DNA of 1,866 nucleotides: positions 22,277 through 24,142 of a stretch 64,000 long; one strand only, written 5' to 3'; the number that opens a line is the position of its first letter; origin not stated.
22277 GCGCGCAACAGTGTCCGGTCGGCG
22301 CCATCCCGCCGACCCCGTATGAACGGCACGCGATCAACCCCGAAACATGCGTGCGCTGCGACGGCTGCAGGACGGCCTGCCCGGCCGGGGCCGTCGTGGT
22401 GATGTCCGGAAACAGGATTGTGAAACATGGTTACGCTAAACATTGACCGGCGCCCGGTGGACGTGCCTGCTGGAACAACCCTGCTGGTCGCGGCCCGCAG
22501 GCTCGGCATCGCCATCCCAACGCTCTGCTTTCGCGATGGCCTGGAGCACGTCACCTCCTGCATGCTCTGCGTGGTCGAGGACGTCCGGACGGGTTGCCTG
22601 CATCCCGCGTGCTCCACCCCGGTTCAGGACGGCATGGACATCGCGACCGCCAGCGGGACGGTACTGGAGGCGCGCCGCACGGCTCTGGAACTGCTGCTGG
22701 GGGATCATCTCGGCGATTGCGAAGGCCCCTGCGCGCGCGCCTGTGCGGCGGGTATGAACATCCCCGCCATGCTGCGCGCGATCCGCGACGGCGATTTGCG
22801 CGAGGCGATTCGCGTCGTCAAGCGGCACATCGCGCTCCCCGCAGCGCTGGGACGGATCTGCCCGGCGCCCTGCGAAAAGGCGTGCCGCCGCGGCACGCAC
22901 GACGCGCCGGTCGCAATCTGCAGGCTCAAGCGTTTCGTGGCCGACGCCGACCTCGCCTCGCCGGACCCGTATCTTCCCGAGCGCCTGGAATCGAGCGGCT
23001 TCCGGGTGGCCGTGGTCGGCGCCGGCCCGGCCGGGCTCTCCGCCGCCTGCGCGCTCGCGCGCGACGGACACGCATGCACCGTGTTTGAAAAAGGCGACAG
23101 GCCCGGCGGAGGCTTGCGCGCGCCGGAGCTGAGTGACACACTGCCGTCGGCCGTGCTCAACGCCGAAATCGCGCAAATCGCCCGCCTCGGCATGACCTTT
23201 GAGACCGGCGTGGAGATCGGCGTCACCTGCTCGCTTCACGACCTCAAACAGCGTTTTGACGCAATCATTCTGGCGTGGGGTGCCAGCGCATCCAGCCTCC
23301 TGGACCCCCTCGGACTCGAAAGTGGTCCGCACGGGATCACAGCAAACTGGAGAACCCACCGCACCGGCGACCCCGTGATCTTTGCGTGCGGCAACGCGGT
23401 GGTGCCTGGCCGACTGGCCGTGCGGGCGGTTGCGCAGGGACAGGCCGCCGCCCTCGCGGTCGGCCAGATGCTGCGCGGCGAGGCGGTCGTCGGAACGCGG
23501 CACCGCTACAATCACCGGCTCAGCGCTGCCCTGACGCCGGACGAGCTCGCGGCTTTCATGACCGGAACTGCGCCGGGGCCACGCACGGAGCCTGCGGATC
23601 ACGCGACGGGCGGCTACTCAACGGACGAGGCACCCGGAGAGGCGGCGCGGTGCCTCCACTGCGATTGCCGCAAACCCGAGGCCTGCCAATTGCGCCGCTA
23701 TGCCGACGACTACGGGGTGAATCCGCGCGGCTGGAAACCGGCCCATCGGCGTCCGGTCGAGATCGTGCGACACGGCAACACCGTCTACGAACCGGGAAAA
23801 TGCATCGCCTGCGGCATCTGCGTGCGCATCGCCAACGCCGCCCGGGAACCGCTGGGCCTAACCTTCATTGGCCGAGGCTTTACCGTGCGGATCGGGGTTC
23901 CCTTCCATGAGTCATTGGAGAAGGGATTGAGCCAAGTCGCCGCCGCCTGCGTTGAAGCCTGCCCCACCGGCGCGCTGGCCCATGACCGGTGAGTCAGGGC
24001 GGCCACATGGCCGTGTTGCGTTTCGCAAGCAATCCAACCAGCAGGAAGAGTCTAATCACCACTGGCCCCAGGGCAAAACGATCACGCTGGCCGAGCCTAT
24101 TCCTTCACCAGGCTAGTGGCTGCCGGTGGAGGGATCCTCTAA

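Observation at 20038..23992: HydB/FdhB-type NuoEF fusion plus 2Fe-2S-GltD protein without any catalytic hydrogenase or formate dehydrogenase partner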

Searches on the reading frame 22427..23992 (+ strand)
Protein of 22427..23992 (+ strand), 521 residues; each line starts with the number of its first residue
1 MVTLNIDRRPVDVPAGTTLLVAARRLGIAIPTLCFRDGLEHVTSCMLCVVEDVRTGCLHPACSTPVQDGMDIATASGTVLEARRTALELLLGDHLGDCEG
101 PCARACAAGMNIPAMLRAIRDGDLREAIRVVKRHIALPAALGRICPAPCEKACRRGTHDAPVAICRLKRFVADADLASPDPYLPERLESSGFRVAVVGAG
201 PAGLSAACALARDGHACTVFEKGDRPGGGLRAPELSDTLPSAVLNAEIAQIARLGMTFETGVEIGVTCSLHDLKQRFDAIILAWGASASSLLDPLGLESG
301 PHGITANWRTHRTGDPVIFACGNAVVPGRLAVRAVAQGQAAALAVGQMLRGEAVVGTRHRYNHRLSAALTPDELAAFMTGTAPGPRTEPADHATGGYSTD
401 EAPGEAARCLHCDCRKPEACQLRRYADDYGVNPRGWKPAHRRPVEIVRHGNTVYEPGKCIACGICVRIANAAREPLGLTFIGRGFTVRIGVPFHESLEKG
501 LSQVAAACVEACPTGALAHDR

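Call 4: search_protein_families(library=pfam, proteins=[window:22427-23992:+], max_evalue=0.01)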
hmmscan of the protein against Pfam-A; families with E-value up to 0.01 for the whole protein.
window:22427-23992:+ (521 aa): 15 families
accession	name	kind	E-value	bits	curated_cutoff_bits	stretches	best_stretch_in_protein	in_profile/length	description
PF14691.11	Fer4_20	-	1.1e-19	70.7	25.8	1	98-175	27-108/113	Dihydroprymidine dehydrogenase domain II, 4Fe-4S cluster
PF13510.11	Fer2_4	-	2.1e-16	60.2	22.8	1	1-76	3-81/82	2Fe-2S iron-sulfur cluster binding domain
PF07992.20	Pyr_redox_2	-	1.9e-11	44.4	26.1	1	193-338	144-291/291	Pyridine nucleotide-disulphide oxidoreductase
PF13450.12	NAD_binding_8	-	6.4e-11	42.8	21.9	1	196-231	1-36/68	NAD(P)-binding Rossmann-like domain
PF01266.30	DAO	-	2.6e-08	34.2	27.9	1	193-228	1-36/353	FAD dependent oxidoreductase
PF00890.30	FAD_binding_2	-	3.6e-06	26.9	20.4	1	194-228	2-36/414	FAD binding domain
PF22117.2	Fer4_Nqo3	-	1e-05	26.1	27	1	458-517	10-66/67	NADH-quinone oxidoreductase subunit 3, ferredoxin-like domain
PF01593.30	Amino_oxidase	-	2.3e-05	24.3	19.8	1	202-231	2-31/443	Flavin containing amine oxidoreductase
PF01494.25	FAD_binding_3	-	4.9e-05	23.2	22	1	193-227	3-37/349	FAD binding domain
PF03486.20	HI0933_like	-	9.7e-05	22.4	50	1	193-227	2-36/244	HI0933-like protein Rossmann domain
PF12831.13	FAD_oxidored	-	0.00011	22.1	27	1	194-230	2-38/416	FAD dependent oxidoreductase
PF01946.23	Thi4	-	0.00012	21.9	26.2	1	193-230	19-57/235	Thi4 family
PF00070.33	Pyr_redox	-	0.00028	21.8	22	1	193-227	1-35/82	Pyridine nucleotide-disulphide oxidoreductase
PF01134.28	GIDA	-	0.00075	19.1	22.1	1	194-220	2-28/391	Glucose inhibited division protein A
PF13738.12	Pyr_redox_3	-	0.0041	16.9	30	1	196-223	2-30/305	Pyridine nucleotide-disulphide oxidoreductase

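Call 5: search_protein_families(library=ncbifam, proteins=[window:22427-23992:+], max_evalue=0.01)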
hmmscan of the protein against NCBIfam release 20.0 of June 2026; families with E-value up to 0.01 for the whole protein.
window:22427-23992:+ (521 aa): 81 families (the best 25 are shown)
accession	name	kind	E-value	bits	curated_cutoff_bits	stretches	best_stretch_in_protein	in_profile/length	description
NF009454.0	PRK12814.1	equivalog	4.3e-118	395.4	916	2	2-296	4-298/657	putative NADPH-dependent glutamate synthase small subunit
NF009410.0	PRK12771.1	subfamily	4.6e-63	213.7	516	2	100-290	48-237/566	NAD(P)-binding protein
NF045663.1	diclust_near_Sec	equivalog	2.3e-50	171.5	530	1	100-467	18-363/759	pyridine nucleotide-disulfide oxidoreductase/dicluster-binding protein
TIGR01316.1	gltA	equivalog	1.9e-45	155.5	471.75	1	98-292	34-234/449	NADPH-dependent glutamate synthase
NF009414.0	PRK12778.1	equivalog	3.1e-45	154.7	1103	1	98-292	334-533/752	bifunctional dihydroorotate dehydrogenase B NAD binding subunit/NADPH-dependent glutamate synthase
NF010590.0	PRK13984.1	equivalog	3.6e-42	144.3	946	1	101-286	197-383/611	putative oxidoreductase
NF040763.1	FeFe_hydrog_A6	exception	7.2e-41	140.2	765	2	2-106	1-104/571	NADH-dependent [FeFe] hydrogenase, group A6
TIGR01317.1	GOGAT_sm_gam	subfamily_domain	1.7e-39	136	447.7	1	97-289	46-241/485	glutamate synthase small subunit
TIGR03315.1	Se_ygfK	equivalog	2.6e-31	107.9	835.3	1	95-292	439-637/1012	putative selenate reductase subunit YgfK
NF009413.0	PRK12775.1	equivalog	2e-29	102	1895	1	101-293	340-534/1006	putative trifunctional 2-polyprenylphenol hydroxylase/glutamate synthase subunit beta/ferritin domain-containing protein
TIGR01318.1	gltD_gamma_fam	subfamily_domain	2.9e-29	102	482.95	1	99-287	47-237/467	glutamate synthase, small subunit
NF009408.0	PRK12769.1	equivalog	1.1e-27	96.5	1003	1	102-288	236-424/659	formate-dependent uric acid utilization protein AegA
NF005745.0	PRK07569.1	equivalog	5.1e-26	91.5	333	2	2-95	4-97/238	bidirectional hydrogenase complex protein HoxU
TIGR01973.1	NuoG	equivalog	6.7e-25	87.9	470.05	2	5-98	2-95/606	NADH-quinone oxidoreductase subunit NuoG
NF009451.0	PRK12809.1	equivalog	3.1e-21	75.3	1154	1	102-286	219-405/639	formate-dependent uric acid utilization protein YgfT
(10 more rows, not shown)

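Call 6: search_solved_structures(query=window:22427-23992:+, max_evalue=0.001, show_alignments=3)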
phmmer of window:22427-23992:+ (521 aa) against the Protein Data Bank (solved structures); distinct sequences matched with E-value up to 0.001: 103 (the best 60 are shown).
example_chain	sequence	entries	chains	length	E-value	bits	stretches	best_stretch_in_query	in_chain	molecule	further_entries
9bov_A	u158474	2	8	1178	8.2e-93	314.8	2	2-295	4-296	Molybdopterin oxidoreductase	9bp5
8oh5_C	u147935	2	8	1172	1.4e-85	290.9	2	2-289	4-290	Formate dehydrogenase-O, major subunit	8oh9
9n5u_A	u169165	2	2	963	6.4e-74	252.5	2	1-292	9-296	NfnA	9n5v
8a6t_A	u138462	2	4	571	2.2e-36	128.6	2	1-98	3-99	Electron bifurcating hydrogenase subunit HydA1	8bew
4ylf_B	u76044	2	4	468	6.1e-36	127.1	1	101-292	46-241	Dihydropyrimidine dehydrogenase subunit A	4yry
5jca_L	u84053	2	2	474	2.9e-35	124.9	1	100-289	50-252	NADH-dependent Ferredoxin:NADP Oxidoreductase (NfnI) subunit alpha | NADH-dependent Ferredoxin:NADP Oxidoreductase subunit alpha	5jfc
5vj7_A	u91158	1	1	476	7.3e-33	117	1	100-294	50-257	Oxidoreductase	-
7mfm_I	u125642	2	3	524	2.1e-30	108.9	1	111-289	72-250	Glutamate synthase (NADPH) small chain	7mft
7q4v_A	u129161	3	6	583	1.4e-24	89.6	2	2-102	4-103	Iron hydrogenase HydA1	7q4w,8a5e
9wxb_B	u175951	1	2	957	3.9e-23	84.9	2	2-103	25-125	Formate dehydrogenase alpha subunit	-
6tg9_A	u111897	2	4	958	7e-22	80.7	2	2-103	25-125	Formate dehydrogenase subunit alpha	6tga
2vdc_G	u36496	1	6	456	1.9e-18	69.4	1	97-288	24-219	GLUTAMATE SYNTHASE [NADPH] SMALL CHAIN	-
6s6s_G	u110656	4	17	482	2.2e-18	69.2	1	97-288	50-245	Glutamate synthase [NADPH] small chain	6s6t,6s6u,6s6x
7p5h_A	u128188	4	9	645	3.4e-18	68.6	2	411-518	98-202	Fe-hydrogenase, subunit alpha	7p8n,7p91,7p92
9iho_G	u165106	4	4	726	3.3e-17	65.3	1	2-99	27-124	NUAM (75 kDa) subunit of mitochondrial NADH:ubiquinone oxidoreductase (Complex I)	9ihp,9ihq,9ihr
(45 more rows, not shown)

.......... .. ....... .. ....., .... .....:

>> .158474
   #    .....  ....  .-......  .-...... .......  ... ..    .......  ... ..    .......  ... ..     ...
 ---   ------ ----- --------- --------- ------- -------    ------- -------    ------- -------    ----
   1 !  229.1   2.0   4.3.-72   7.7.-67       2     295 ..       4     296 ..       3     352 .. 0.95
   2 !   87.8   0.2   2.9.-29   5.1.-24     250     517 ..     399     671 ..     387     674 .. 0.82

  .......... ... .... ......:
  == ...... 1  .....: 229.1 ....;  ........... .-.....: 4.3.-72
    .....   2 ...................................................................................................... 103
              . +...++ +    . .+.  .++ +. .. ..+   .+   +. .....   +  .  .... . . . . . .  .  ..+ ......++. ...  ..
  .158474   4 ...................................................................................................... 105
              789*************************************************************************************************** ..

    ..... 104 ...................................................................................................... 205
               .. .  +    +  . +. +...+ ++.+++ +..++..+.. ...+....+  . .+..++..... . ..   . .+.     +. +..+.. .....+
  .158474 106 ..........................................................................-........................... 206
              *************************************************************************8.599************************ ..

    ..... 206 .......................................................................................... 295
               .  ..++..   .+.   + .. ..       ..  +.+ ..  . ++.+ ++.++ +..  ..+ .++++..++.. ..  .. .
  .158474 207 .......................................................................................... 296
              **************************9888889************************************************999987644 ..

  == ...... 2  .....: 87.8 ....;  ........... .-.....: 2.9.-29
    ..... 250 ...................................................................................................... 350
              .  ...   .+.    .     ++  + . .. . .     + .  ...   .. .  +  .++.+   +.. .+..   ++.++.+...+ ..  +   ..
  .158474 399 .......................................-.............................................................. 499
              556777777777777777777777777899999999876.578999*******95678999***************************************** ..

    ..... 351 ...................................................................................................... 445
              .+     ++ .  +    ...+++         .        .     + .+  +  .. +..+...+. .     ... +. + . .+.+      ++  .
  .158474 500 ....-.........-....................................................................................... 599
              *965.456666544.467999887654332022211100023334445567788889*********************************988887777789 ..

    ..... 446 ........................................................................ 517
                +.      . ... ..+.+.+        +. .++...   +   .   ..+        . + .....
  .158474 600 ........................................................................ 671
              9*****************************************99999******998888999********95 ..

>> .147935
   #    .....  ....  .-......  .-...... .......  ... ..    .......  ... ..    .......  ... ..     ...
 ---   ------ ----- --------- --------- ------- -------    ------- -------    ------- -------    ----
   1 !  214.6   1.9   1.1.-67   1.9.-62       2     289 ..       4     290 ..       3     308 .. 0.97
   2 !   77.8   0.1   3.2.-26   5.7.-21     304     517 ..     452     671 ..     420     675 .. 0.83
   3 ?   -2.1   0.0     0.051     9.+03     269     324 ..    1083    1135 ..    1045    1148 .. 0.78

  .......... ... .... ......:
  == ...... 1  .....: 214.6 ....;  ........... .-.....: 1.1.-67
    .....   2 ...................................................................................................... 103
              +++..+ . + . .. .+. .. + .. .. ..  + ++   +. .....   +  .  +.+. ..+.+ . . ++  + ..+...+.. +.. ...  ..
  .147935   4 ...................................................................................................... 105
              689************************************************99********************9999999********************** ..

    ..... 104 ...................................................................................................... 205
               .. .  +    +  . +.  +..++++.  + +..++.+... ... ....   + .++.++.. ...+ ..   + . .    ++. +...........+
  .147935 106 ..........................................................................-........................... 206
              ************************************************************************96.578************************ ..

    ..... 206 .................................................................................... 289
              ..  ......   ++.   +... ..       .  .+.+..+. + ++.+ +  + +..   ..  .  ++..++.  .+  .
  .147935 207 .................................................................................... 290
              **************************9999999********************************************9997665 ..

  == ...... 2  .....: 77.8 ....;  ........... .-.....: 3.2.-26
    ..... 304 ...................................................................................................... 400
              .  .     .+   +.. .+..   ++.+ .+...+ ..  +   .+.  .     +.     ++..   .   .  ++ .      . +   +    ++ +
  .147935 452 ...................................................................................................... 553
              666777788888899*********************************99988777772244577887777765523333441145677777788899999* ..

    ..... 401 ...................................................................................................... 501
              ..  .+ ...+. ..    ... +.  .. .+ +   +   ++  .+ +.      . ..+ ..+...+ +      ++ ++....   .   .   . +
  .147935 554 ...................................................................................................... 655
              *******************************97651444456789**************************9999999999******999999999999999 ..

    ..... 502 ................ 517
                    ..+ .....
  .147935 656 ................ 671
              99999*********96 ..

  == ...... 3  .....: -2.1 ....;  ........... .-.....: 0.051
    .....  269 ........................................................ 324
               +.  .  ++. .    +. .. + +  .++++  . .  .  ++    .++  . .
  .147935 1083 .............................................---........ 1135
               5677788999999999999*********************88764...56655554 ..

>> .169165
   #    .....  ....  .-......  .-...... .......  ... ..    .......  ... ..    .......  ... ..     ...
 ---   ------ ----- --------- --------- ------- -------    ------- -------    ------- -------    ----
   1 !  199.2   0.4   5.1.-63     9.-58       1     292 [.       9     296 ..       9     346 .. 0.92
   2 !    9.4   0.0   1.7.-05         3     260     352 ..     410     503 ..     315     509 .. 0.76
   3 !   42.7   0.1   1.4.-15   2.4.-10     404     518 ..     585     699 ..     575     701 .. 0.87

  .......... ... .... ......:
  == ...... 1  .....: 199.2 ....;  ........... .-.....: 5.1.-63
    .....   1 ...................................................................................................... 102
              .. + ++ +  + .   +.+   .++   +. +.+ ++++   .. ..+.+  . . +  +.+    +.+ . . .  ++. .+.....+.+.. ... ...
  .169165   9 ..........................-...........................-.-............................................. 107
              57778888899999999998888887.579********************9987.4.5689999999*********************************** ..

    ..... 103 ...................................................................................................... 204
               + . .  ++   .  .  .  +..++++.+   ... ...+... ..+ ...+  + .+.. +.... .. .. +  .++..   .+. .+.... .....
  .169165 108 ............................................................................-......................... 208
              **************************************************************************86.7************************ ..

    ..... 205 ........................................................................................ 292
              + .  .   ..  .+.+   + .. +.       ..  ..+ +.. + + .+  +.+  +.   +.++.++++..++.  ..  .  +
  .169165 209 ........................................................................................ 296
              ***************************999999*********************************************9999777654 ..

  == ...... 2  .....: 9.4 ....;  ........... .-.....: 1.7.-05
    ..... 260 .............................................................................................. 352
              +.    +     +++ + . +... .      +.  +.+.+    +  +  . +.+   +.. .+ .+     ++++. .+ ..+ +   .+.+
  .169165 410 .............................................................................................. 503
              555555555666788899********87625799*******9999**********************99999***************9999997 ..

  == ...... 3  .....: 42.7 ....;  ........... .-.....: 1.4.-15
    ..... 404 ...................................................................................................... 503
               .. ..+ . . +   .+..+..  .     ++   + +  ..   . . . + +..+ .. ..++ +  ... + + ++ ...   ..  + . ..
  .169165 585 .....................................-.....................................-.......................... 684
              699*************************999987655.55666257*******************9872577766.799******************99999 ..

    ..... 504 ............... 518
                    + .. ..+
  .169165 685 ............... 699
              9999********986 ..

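Call 9: find_homologous_proteins(query=window:22427-23992:+, max_evalue=1e-20)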
Query window:22427-23992:+ (521 aa): 6460 proteins with E <= 1e-20 among 8000 candidates; the best 120 are listed.
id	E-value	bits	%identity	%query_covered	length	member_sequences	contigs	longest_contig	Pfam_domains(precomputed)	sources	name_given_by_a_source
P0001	0.0e+0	1181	100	100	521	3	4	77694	PF01266.31,PF13510.12,PF01593.31,PF13450.13,PF14691.12,PF00890.31,PF07992.21,PF22117.3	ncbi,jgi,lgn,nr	ncbi:MAG: FAD-dependent oxidoreductase [Lentisphaerae bacterium]|nr:FAD-dependent oxidoreductase [Le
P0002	0.0e+0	1036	89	99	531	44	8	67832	PF01266.31,PF13510.12,PF01593.31,PF13450.13,PF14691.12,PF00890.31,PF07992.21,PF01494.26,PF12831.14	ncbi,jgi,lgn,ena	jgi:NADPH-dependent glutamate synthase beta subunit-like oxidoreductase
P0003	3.0e-289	978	84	100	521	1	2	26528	PF01266.31,PF13510.12,PF13450.13,PF14691.12,PF00890.31,PF07992.21,PF01494.26,PF12831.14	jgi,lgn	jgi:NADPH-dependent glutamate synthase beta subunit-like oxidoreductase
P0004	1.6e-258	877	76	100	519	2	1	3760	PF01266.31,PF13510.12,PF13450.13,PF14691.12,PF00890.31,PF07992.21,PF22117.3,PF12831.14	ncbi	-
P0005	4.8e-244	829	74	100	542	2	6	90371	PF01266.31,PF13510.12,PF13450.13,PF14691.12,PF00890.31,PF07992.21,PF22117.3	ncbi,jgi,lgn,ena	-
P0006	1.1e-235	801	70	99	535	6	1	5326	PF01266.31,PF13510.12,PF01593.31,PF13450.13,PF14691.12,PF07992.21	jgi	jgi:NADPH-dependent glutamate synthase beta subunit-like oxidoreductase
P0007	2.1e-227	774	69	99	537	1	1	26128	PF01946.24,PF01266.31,PF13510.12,PF13450.13,PF14691.12,PF00890.31,PF07992.21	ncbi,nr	ncbi:MAG: (2Fe-2S)-binding protein [Candidatus Marinimicrobia bacterium]|nr:(2Fe-2S)-binding protein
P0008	2.0e-226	771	67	100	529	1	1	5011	PF01946.24,PF01266.31,PF13510.12,PF13450.13,PF14691.12,PF07992.21,PF01494.26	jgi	-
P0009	2.5e-217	741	67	99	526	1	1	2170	PF01266.31,PF13510.12,PF01593.31,PF13450.13,PF14691.12,PF00890.31,PF07992.21,PF01494.26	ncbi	-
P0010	1.6e-216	738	66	99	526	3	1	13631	PF01946.24,PF01266.31,PF13510.12,PF13450.13,PF14691.12,PF07992.21,PF01494.26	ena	-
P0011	1.0e-214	732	67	99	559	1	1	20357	PF01266.31,PF13510.12,PF01593.31,PF13450.13,PF14691.12,PF07992.21,PF01494.26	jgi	-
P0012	2.5e-214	731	67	100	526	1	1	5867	PF01946.24,PF13510.12,PF13450.13,PF14691.12,PF07992.21,PF01494.26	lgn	-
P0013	8.7e-213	726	65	99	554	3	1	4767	PF01946.24,PF01266.31,PF13510.12,PF13450.13,PF14691.12,PF07992.21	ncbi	-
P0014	4.8e-211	720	66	99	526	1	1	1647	PF01266.31,PF13510.12,PF13450.13,PF14691.12,PF00890.31,PF07992.21,PF01494.26,PF12831.14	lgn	-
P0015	3.7e-205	700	63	99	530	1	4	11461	PF01946.24,PF01266.31,PF13510.12,PF13450.13,PF14691.12,PF07992.21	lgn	-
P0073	4.0e-157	542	50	100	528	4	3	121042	PF01946.24,PF01266.31,PF13510.12,PF13450.13,PF14691.12,PF07992.21,PF01494.26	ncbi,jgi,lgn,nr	ncbi:MAG: 2Fe-2S iron-sulfur cluster-binding protein [Kiritimatiellia bacterium]|jgi:ferredoxin|nr:2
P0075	5.2e-157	542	52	99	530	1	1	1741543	PF13510.12,PF13450.13,PF14691.12,PF00890.31,PF07992.21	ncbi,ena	-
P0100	5.9e-156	538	51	99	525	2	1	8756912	PF01946.24,PF01266.31,PF13510.12,PF01593.31,PF13450.13,PF14691.12,PF00890.31,PF00111.33,PF07992.21,PF01494.26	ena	-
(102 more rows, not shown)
